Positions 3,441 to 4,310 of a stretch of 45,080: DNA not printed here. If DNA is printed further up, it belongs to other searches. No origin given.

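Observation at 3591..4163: Putatively CI-cotranscribed ORF with a HEPN-type RNxxxH motif: candidate prophage defence effector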

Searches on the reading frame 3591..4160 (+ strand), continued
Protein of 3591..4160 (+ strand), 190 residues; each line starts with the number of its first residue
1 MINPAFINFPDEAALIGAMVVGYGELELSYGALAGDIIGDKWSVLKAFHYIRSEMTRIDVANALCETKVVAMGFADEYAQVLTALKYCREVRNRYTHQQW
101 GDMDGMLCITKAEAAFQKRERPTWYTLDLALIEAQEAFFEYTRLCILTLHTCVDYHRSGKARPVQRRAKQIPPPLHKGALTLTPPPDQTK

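Call 43: find_homologous_proteins(query=A2, max_evalue=1)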
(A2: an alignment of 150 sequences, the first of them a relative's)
Query A2 (150 sequences) (190 aa, profile of the alignment): 883 proteins with E <= 1 among 7913 candidates; the best 120 are listed.
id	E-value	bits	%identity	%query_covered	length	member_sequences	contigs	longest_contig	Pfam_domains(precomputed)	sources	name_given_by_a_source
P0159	1.4e-87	312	31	97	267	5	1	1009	-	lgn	-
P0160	4.0e-87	310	40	78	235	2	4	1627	-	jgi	jgi:hypothetical protein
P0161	1.3e-86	308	39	74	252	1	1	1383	-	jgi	jgi:hypothetical protein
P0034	2.7e-86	307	32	97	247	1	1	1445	-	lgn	-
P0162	1.1e-85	305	35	97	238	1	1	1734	-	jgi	jgi:hypothetical protein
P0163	3.7e-85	304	37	78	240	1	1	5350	-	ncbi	-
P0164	3.8e-84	300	30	97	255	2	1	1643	-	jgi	jgi:hypothetical protein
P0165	5.1e-84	300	29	97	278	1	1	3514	-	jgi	jgi:hypothetical protein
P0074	6.0e-84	300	32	100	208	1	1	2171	-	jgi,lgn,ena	-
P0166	1.3e-83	298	33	97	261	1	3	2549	-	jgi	jgi:hypothetical protein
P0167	2.0e-83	298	31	97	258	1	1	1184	-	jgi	jgi:hypothetical protein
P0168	2.1e-83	298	31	97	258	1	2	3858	-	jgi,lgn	jgi:hypothetical protein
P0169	3.1e-83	297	34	74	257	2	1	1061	-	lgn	-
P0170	5.3e-83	297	29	97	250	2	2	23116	-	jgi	jgi:hypothetical protein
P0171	8.2e-83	296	35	93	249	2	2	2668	-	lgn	-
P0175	3.4e-82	294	31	97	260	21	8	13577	-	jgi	jgi:hypothetical protein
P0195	2.9e-79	284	33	74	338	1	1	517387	-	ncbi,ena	-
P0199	3.5e-79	284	32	97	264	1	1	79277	-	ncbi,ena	-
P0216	2.9e-77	278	31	74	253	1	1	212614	-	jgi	jgi:hypothetical protein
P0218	7.3e-77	276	30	97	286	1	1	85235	-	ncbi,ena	-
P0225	1.8e-76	275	35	96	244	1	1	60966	-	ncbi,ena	-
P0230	4.1e-76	274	34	90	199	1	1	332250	-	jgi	jgi:hypothetical protein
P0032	3.9e-74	267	33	97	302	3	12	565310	-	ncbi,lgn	-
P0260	1.3e-73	266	38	75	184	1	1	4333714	-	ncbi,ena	-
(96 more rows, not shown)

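Call 45: find_encoding_contigs(protein=P0260, flank=5000, max_places=2)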
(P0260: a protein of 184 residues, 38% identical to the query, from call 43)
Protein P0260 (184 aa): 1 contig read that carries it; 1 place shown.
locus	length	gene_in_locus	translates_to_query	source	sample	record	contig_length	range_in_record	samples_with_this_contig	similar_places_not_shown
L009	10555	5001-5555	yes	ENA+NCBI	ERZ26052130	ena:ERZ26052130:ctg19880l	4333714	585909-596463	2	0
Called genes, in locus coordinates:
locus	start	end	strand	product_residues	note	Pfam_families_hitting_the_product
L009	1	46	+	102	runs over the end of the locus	PF02049:FliE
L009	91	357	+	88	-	PF01313:Bac_export_3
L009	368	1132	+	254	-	PF01311:Bac_export_1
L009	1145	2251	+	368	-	PF01312:Bac_export_2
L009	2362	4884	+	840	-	PF08448:PAS_4 (weak), PF00989:PAS (weak), PF13188:PAS_8 (weak), PF00989:PAS (weak), PF08448:PAS_4, PF00512:HisKA, PF02518:HATPase_c, PF00072:Response_reg, +2 more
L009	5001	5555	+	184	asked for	-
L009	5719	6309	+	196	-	-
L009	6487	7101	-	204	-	-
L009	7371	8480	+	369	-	PF00154:RecA_N, PF08423:Rad51, PF06745:ATPase, PF27531:MT3502_N (weak), PF21096:RecA_C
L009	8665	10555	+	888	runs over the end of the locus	PF01411:tRNA-synt_2c, PF07973:tRNA_SAD, PF02272:DHHA1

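Call 46: find_encoding_contigs(protein=P0032, flank=5000, max_places=4)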
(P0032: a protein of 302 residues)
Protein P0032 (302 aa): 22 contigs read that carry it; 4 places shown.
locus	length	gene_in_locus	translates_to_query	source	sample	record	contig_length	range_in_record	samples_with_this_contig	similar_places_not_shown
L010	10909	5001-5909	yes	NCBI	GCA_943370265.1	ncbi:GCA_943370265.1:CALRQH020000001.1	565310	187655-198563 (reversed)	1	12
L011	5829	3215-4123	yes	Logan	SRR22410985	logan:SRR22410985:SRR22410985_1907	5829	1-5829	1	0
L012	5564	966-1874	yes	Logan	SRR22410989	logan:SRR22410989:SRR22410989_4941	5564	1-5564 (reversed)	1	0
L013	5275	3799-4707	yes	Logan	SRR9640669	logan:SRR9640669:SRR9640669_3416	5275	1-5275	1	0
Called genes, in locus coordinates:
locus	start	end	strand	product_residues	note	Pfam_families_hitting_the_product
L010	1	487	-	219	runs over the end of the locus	-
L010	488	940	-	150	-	-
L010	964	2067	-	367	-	PF03237:Terminase_6N (weak)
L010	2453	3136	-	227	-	PF03237:Terminase_6N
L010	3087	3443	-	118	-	-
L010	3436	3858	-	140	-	-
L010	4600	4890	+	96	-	PF13031:DUF3892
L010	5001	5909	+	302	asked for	-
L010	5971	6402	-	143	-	PF02537:CRCB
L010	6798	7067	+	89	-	-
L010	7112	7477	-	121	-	PF01161:PBP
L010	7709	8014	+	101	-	-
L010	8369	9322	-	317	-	PF01145:Band_7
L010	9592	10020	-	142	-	PF07681:DoxX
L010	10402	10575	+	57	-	-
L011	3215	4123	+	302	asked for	-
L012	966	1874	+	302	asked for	-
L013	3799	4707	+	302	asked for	-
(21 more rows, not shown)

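Call 47: find_encoding_contigs(protein=P0195, flank=5000, max_places=2)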
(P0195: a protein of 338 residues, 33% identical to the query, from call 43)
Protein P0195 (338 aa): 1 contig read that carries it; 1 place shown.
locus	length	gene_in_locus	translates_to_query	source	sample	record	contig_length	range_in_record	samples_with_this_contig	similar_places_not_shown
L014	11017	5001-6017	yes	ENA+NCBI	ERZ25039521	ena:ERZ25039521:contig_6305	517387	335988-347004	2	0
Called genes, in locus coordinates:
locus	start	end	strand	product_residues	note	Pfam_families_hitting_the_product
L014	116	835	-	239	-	PF00561:Abhydrolase_1, PF12146:Hydrolase_4 (faint), PF12697:Abhydrolase_6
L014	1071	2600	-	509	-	PF00501:AMP-binding, PF13193:AMP-binding_C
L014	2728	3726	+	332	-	PF12760:Zn_ribbon_IS1595, PF12762:DDE_Tnp_IS1595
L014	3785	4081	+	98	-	-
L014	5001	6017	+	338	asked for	-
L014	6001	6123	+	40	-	-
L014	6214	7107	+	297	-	PF01381:HTH_3, PF13560:HTH_31, PF13238:AAA_18 (weak), PF13671:AAA_33 (faint), PF01202:SKI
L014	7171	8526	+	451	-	PF00355:Rieske, PF11723:Aromatic_hydrox (faint), PF19301:LigXa_C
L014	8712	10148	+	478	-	PF00120:Gln-synt_C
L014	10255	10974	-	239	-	PF00005:ABC_tran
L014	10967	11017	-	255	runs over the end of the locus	PF00005:ABC_tran, PF13304:AAA_21 (faint), PF12399:BCA_ABC_TP_C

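Call 48: find_encoding_contigs(protein=P0199, flank=5000, max_places=2)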
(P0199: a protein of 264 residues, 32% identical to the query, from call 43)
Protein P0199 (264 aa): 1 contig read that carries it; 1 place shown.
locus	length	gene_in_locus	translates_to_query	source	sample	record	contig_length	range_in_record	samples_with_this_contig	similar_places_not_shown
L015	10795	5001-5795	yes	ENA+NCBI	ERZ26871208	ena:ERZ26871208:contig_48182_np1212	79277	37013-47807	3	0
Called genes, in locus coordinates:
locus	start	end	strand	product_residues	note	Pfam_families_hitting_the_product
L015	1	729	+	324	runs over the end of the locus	PF05138:PaaA_PaaC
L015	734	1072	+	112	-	PF06243:PaaB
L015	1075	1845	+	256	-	PF05138:PaaA_PaaC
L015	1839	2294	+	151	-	PF01883:FeS_assembly_P, PF23451:Zn_ribbon_PaaD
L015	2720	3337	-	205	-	-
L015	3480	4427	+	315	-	PF12760:Zn_ribbon_IS1595, PF12762:DDE_Tnp_IS1595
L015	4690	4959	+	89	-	-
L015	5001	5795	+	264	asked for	-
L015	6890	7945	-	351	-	PF10613:Lig_chan-Glu_bd, PF00497:SBP_bac_3, PF00060:Lig_chan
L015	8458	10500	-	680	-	PF00795:CN_hydrolase, PF02540:NAD_synthase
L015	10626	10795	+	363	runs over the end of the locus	PF00563:EAL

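Call 50: search_solved_structures(query=A2, max_evalue=10, show_alignments=5)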
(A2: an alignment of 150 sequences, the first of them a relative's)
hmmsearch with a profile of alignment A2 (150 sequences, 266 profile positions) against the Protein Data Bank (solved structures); distinct sequences matched with E-value up to 10: 1.
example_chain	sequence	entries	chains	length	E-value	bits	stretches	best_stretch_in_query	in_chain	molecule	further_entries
8uao_A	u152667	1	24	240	0.61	12.6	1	57-99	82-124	DpHF18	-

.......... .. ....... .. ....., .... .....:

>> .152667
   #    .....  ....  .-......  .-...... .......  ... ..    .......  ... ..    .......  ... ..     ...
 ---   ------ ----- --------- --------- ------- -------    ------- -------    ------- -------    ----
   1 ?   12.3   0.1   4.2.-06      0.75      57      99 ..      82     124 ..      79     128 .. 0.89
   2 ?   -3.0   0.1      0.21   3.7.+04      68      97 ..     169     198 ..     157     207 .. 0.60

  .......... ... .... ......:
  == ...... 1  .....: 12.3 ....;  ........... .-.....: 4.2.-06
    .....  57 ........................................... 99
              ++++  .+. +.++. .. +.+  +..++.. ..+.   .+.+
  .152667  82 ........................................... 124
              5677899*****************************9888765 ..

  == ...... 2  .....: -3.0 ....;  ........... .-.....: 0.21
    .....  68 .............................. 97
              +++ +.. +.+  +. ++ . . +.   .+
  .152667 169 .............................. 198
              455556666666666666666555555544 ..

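Call 53: find_encoding_contigs(protein=P0218, flank=4000, max_places=2)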
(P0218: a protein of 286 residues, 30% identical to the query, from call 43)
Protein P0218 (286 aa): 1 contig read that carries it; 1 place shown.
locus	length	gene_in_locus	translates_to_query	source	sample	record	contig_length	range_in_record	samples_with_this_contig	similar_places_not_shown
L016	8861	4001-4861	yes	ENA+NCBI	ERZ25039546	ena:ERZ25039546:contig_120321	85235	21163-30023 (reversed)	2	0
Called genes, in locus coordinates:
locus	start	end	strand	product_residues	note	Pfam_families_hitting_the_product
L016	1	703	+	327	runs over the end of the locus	PF04392:ABC_sub_bind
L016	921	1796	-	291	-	PF00248:Aldo_ket_red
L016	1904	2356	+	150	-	PF00126:HTH_1, PF03466:LysR_substrate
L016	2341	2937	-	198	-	-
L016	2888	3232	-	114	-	-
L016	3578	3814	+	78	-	-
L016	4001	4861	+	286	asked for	-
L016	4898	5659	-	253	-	PF01695:IstB_IS21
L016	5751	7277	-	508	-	PF00665:rve (weak), PF22483:Mu-transpos_C_2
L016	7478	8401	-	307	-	PF12760:Zn_ribbon_IS1595, PF12762:DDE_Tnp_IS1595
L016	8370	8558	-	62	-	-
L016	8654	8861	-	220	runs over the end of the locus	PF01972:SDH_protease, PF25145:NfeD1b_N (weak)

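Call 54: find_encoding_contigs(protein=P0225, flank=4000, max_places=2)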
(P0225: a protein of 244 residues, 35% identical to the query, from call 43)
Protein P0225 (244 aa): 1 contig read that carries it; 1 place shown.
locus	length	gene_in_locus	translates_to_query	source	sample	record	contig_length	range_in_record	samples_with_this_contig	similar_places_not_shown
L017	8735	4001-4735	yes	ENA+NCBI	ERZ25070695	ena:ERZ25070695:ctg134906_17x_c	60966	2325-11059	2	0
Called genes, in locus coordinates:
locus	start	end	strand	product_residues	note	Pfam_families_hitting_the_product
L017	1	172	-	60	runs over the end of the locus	-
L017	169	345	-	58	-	-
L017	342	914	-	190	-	-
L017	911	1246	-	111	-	PF12637:TSCPD (weak)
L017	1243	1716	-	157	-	PF07750:GcrA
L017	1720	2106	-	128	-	-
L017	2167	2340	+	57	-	-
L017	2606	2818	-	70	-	-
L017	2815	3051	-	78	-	-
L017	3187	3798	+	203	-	PF00717:Peptidase_S24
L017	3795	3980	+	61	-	-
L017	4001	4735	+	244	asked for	-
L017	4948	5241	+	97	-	-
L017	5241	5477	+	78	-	-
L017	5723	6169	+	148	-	-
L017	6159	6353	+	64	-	-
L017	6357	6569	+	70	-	-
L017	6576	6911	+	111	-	-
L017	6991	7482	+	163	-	-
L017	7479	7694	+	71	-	-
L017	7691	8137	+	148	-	-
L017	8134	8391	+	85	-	-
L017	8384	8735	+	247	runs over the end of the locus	-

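Call 55: find_encoding_contigs(protein=P0216, flank=4000, max_places=2)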
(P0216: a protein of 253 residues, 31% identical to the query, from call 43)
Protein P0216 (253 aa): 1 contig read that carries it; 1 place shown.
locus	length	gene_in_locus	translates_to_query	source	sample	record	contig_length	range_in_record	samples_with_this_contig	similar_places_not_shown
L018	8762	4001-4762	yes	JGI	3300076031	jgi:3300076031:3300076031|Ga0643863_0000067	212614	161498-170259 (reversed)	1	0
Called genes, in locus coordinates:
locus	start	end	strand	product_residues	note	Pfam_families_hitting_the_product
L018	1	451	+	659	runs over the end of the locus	PF01807:Zn_ribbon_DnaG, PF08275:DNAG_N, PF01751:Toprim, PF13155:Toprim_2, PF13662:Toprim_4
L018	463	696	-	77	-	-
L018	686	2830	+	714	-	PF03979:Sigma70_r1_1, PF00140:Sigma70_r1_2, PF04546:Sigma70_ner, PF04542:Sigma70_r2, PF04539:Sigma70_r3, PF04545:Sigma70_r4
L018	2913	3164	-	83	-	-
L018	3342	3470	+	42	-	-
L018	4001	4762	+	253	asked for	-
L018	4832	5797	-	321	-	PF12760:Zn_ribbon_IS1595, PF12762:DDE_Tnp_IS1595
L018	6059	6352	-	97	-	PF07045:DUF1330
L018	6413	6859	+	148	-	PF04134:DCC1-like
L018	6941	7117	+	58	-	-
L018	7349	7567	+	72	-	-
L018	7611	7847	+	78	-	-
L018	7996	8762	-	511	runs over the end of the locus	PF01928:CYTH, PF05235:CHAD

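Call 56: find_encoding_contigs(protein=P0230, flank=4000, max_places=2)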
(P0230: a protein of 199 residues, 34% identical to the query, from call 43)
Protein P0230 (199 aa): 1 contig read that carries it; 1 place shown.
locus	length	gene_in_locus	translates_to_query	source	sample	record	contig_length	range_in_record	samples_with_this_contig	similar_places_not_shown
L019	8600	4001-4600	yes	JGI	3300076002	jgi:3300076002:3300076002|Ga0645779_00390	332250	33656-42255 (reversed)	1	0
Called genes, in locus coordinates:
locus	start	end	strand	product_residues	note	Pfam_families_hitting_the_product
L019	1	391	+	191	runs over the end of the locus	-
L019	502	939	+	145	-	PF02657:SufE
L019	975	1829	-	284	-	PF20057:DUF6456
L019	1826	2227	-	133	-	PF08299:Bac_DnaA_C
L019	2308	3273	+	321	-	PF12760:Zn_ribbon_IS1595, PF12762:DDE_Tnp_IS1595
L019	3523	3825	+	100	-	-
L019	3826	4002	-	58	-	-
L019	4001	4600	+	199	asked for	-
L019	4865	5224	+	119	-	PF20083:DUF6477 (weak)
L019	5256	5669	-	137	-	PF05443:ROS_MUCR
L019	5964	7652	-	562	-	PF00361:Proton_antipo_M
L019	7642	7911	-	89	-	-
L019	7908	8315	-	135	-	-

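Call 67: search_protein_families(library=pfam, proteins=[L017:3795-3977:+, L014:3785-4078:+, L015:4690-4956:+, L019:3523-3822:+, L003:4403-5089:-, L007:519-719:+, L007:719-979:-, L009:5719-6306:+], max_evalue=0.1)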
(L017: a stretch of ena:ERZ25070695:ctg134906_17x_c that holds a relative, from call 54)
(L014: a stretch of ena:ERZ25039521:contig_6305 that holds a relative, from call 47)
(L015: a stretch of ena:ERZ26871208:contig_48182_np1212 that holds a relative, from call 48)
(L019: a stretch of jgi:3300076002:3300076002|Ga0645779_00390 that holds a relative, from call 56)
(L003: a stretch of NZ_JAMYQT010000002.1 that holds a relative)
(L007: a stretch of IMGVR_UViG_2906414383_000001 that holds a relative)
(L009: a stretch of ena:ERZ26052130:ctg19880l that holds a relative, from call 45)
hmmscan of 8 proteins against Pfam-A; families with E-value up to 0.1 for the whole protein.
L017:3795-3977:+ (61 aa): 0 families

L014:3785-4078:+ (98 aa): 0 families

L015:4690-4956:+ (89 aa): 1 family
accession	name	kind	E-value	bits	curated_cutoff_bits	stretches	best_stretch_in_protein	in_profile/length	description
PF17939.6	TetR_C_30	-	0.077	13.7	26.3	0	60-83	33-56/115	Tetracyclin repressor-like, C-terminal domain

L019:3523-3822:+ (100 aa): 0 families

L003:4403-5089:- (228 aa): 1 family
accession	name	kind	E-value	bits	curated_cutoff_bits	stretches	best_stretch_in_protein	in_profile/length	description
PF14090.12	HTH_39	-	1.8e-12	47.4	21.3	1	167-226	4-68/70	Winged helix-turn-helix domain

L007:519-719:+ (67 aa): 7 families
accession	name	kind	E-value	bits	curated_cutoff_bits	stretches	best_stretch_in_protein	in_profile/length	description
PF03869.20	Arc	-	1.8e-06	28.1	20.4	1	9-43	9-43/50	Arc-like DNA binding domain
PF22513.2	FitA-like_RHH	-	2.7e-06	27.7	27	1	11-39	8-36/39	Antitoxin FitA-like, ribbon-helix-helix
PF05509.17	TraY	-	2.7e-05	24.6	21.3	1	9-39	3-33/49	TraY domain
PF23807.1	RHH_10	-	6.3e-05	23.6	27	1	8-36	27-55/84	Ribbon-helix-helix protein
PF05534.18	HicB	-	0.00011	22.4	21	1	8-32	21-45/51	HicB family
PF20605.4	Antitox_RHH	-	0.054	14.1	27.2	0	12-30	12-30/50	Antitoxin-like ribbon-helix-helix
PF09386.16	ParD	-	0.093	13.6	27.3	0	8-38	5-35/80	Antitoxin ParD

L007:719-979:- (86 aa): 1 family
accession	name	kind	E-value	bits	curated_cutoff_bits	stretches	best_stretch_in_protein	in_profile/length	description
PF13936.12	HTH_38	-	0.015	15.5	27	1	34-62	3-31/44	Helix-turn-helix domain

L009:5719-6306:+ (196 aa): 2 families
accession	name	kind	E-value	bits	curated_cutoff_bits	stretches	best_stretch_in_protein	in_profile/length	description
PF13643.11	DUF4145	-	0.0031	18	23.1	1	34-122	9-78/88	Domain of unknown function (DUF4145)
PF05068.17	MtlR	-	0.0052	17.1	25.2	1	70-140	51-121/165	Mannitol repressor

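Call 86: list_cluster_members(proteins=[P0004, P0163, P0195, P0199, P0218, P0225, P0260, P0032, P0001, P0002])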
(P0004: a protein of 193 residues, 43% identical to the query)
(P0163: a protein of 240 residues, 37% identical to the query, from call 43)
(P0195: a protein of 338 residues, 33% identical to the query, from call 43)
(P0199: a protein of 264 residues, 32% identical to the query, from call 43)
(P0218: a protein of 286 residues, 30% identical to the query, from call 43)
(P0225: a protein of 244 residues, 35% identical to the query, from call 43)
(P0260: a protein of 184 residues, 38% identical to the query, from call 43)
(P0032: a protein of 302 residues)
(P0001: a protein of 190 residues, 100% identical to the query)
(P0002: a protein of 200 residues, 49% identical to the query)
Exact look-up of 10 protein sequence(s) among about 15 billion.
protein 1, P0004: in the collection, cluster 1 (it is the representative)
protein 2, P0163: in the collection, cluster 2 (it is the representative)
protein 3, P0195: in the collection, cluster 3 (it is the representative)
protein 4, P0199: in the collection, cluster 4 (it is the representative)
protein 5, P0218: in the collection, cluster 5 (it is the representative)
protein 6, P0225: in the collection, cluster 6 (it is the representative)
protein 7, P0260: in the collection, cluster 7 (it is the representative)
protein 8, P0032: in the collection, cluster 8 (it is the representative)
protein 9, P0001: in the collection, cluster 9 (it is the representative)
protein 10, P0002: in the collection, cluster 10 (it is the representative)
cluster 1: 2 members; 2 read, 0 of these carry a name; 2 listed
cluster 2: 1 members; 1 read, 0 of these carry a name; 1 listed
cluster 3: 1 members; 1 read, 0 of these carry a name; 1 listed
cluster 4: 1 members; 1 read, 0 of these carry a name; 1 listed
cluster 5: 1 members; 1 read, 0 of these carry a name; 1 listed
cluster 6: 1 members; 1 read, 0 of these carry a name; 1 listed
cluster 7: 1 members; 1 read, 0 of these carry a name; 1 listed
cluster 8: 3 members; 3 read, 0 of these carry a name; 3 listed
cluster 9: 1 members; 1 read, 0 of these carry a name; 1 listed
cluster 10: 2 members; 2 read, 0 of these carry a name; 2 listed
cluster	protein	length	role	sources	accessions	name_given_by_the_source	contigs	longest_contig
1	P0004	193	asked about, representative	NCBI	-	-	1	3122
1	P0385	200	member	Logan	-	-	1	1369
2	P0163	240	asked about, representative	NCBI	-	-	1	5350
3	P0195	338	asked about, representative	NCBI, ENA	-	-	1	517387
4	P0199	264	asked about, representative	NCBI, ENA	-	-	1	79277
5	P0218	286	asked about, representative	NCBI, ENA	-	-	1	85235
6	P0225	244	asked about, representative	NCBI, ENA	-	-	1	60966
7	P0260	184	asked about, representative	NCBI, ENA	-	-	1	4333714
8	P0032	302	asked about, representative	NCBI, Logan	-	-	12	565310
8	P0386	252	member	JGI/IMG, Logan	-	-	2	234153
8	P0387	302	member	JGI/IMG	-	-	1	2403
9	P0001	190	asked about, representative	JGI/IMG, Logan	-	-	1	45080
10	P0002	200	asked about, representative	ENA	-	-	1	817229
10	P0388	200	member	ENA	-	-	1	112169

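Call 88: search_protein_families(library=pfam, proteins=[L009:5719-6306:+, L009:6490-7101:-], max_evalue=1)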
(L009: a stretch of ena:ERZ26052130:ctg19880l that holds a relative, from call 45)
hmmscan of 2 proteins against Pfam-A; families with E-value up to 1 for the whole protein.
L009:5719-6306:+ (196 aa): 2 families
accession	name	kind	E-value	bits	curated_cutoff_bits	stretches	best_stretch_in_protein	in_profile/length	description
PF13643.11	DUF4145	-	0.0031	18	23.1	1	34-122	9-78/88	Domain of unknown function (DUF4145)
PF05068.17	MtlR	-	0.0052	17.1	25.2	1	70-140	51-121/165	Mannitol repressor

L009:6490-7101:- (204 aa): 1 family
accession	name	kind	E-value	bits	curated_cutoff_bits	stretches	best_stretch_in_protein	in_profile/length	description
PF18730.6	HEPN_Cthe2314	-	0.14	12.6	27.1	1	91-160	101-166/174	Cthe_2314-like HEPN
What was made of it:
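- Tried and rejected: It was the most recurrent weak Pfam hit (11/150, best E=3.4e-4), but it covers only the motif stretch (call 88).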
